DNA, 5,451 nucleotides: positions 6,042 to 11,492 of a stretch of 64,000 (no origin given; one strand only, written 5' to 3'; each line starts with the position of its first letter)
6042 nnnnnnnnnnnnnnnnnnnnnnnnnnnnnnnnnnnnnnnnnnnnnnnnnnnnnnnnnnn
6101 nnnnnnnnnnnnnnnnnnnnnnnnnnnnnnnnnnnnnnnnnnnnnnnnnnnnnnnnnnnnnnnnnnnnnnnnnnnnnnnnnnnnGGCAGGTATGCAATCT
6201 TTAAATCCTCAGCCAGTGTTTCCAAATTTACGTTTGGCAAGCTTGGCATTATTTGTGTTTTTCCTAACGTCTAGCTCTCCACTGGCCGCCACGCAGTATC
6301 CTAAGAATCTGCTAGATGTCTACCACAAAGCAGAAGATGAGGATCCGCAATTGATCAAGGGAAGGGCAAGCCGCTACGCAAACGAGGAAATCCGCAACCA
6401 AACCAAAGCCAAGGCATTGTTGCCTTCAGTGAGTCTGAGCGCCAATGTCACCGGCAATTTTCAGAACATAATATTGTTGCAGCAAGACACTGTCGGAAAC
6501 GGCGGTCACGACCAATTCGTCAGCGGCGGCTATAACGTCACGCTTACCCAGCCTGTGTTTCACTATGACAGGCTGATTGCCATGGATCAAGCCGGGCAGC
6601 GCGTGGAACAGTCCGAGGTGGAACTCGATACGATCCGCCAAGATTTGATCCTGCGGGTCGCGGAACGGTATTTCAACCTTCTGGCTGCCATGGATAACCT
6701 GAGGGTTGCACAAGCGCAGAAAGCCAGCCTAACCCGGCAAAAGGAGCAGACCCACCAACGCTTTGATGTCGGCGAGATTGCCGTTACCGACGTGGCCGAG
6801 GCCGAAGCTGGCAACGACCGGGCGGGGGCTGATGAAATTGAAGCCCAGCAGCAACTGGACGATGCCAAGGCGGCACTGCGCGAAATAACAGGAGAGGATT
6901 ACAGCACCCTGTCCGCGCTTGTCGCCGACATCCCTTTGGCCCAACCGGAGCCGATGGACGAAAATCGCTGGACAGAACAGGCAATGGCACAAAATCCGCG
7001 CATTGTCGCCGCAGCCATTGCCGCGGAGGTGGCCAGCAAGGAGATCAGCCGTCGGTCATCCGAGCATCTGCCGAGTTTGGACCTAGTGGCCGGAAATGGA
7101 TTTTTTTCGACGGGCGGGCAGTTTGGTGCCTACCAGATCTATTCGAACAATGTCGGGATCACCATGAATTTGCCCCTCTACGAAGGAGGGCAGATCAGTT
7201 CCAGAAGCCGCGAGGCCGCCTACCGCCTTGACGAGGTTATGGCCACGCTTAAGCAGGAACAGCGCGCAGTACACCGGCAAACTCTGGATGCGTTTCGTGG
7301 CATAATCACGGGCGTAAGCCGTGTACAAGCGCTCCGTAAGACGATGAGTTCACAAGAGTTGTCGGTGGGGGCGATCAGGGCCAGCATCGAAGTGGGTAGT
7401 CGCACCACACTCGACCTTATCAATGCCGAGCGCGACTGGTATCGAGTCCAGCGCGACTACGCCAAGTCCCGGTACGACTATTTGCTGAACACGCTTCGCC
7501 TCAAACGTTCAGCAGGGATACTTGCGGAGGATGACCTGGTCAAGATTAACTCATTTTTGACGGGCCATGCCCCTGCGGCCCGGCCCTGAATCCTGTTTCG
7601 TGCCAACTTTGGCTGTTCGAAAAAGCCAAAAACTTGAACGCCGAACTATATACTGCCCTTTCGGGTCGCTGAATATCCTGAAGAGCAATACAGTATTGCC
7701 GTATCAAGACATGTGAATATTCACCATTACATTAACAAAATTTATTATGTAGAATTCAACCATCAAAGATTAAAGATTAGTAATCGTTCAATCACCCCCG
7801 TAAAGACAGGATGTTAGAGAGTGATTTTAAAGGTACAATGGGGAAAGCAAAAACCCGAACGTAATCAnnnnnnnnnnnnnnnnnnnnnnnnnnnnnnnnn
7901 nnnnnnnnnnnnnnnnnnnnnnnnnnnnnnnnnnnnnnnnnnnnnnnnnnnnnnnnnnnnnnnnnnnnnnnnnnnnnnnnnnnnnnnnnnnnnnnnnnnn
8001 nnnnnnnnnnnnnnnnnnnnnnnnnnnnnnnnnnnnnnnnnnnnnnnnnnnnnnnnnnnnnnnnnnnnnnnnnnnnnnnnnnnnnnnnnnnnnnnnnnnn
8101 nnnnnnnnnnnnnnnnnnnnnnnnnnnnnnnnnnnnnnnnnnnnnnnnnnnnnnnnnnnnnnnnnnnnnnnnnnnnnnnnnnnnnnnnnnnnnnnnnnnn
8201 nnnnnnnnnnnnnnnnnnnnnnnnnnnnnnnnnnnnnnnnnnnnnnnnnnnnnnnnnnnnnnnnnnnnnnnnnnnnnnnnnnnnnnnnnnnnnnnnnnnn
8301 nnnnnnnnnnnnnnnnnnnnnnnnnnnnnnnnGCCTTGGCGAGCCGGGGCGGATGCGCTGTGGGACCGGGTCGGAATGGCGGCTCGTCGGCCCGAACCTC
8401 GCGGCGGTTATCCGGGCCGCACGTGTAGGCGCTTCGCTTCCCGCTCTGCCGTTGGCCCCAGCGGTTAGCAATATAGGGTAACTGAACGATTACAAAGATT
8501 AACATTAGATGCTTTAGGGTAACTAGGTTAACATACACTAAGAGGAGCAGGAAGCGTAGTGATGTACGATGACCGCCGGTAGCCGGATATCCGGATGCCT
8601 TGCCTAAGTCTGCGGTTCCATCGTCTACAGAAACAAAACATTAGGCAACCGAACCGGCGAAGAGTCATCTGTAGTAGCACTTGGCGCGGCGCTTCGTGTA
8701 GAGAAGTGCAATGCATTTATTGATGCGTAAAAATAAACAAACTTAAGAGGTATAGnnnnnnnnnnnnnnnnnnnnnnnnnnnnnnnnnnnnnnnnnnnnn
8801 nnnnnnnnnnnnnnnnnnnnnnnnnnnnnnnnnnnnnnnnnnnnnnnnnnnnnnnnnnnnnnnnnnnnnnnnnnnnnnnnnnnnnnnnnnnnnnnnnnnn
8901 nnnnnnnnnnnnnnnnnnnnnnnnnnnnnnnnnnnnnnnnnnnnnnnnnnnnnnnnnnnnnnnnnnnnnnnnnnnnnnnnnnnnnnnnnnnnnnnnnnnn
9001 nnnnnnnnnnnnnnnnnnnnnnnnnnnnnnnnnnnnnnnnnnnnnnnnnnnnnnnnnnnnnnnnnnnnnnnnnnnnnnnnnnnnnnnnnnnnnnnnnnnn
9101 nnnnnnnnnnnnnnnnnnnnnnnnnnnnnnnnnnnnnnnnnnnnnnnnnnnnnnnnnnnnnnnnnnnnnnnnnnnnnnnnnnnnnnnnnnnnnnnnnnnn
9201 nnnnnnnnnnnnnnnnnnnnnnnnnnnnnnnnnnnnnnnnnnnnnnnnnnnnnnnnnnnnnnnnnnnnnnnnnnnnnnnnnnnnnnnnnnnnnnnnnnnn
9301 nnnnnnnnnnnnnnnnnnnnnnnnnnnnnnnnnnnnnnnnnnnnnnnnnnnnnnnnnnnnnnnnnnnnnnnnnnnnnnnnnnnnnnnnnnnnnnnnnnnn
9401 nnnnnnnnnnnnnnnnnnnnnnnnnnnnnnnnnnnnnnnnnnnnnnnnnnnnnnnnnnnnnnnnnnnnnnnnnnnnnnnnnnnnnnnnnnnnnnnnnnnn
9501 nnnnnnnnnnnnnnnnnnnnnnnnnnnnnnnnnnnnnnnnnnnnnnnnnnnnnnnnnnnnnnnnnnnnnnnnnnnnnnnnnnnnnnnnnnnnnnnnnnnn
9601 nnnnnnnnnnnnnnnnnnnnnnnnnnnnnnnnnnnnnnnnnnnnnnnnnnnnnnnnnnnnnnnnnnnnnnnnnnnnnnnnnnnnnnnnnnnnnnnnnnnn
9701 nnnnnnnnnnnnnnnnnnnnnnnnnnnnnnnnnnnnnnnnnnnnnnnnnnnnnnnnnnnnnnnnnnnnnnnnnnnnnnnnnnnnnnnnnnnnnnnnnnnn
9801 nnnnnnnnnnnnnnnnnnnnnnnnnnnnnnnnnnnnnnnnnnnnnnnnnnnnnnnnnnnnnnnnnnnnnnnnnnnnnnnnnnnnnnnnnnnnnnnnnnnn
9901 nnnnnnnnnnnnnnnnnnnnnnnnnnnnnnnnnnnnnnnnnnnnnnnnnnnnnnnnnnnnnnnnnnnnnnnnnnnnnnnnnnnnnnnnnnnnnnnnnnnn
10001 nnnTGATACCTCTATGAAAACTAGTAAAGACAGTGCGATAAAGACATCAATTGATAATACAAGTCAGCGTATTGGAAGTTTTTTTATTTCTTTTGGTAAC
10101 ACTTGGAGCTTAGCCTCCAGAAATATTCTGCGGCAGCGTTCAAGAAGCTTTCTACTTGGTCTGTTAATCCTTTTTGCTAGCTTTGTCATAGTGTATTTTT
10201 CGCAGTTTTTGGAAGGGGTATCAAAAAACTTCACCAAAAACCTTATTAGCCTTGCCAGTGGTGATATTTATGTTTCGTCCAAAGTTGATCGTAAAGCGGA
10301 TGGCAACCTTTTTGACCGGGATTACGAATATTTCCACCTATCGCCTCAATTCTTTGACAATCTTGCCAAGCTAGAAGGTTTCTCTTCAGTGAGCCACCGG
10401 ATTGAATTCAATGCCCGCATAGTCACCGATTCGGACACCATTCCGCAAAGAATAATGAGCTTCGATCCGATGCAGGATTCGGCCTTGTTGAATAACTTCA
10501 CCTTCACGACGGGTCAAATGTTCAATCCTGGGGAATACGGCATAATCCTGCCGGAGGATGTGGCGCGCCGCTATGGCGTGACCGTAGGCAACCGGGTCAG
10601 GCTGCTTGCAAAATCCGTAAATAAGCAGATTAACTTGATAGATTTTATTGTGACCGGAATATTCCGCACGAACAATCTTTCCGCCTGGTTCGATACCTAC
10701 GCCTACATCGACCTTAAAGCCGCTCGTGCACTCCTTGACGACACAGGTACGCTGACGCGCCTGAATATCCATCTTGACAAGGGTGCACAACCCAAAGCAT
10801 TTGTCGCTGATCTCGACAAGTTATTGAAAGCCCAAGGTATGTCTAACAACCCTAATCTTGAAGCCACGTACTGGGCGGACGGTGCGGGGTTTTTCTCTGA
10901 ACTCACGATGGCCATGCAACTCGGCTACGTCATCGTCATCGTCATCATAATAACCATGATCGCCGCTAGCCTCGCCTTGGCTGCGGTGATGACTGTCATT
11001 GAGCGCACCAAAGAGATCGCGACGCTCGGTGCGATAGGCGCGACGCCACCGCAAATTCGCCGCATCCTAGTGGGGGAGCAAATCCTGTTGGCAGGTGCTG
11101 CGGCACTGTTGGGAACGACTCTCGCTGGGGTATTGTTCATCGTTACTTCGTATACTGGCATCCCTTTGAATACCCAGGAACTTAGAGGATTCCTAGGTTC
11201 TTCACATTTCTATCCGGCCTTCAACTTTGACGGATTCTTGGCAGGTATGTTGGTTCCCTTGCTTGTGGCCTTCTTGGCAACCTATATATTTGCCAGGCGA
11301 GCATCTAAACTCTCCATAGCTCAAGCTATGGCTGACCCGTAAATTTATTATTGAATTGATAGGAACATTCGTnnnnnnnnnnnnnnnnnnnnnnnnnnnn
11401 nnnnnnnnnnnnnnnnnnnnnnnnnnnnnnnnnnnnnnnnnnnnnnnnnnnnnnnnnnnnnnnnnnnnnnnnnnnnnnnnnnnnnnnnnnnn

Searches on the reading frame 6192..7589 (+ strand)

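Call 24: search_protein_families(library=pfam, proteins=[window:6192-7589:+], max_evalue=0.00001)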
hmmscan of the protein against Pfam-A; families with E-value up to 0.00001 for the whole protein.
window:6192-7589:+ (465 aa): 1 family
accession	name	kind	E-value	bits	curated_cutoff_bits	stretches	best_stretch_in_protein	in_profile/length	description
PF02321.23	OEP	-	3.4e-52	177.4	22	2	259-441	3-186/187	Outer membrane efflux protein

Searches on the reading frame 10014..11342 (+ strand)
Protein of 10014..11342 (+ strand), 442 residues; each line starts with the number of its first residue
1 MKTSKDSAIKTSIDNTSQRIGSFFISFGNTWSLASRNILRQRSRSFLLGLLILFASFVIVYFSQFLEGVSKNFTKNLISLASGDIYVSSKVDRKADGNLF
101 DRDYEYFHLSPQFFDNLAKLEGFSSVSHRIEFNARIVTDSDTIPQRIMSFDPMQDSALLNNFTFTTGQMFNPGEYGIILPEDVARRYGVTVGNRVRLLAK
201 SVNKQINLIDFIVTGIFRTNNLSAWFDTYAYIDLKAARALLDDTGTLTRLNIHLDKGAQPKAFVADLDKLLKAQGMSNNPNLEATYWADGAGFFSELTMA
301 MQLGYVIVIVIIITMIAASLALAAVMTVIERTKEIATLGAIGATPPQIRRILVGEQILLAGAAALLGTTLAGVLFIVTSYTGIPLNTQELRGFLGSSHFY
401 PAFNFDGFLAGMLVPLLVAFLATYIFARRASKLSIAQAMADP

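Call 24: search_protein_families(library=pfam, proteins=[window:10014-11342:+], max_evalue=0.00001)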
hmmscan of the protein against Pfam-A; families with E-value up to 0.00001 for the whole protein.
window:10014-11342:+ (442 aa): 2 families
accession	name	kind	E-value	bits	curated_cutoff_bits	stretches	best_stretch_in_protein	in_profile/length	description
PF12704.14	MacB_PCD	-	1e-12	49.3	27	1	50-269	6-206/207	MacB-like periplasmic core domain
PF02687.27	FtsX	-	3.4e-11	43.7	25.5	1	307-434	2-119/120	FtsX-like permease C-terminal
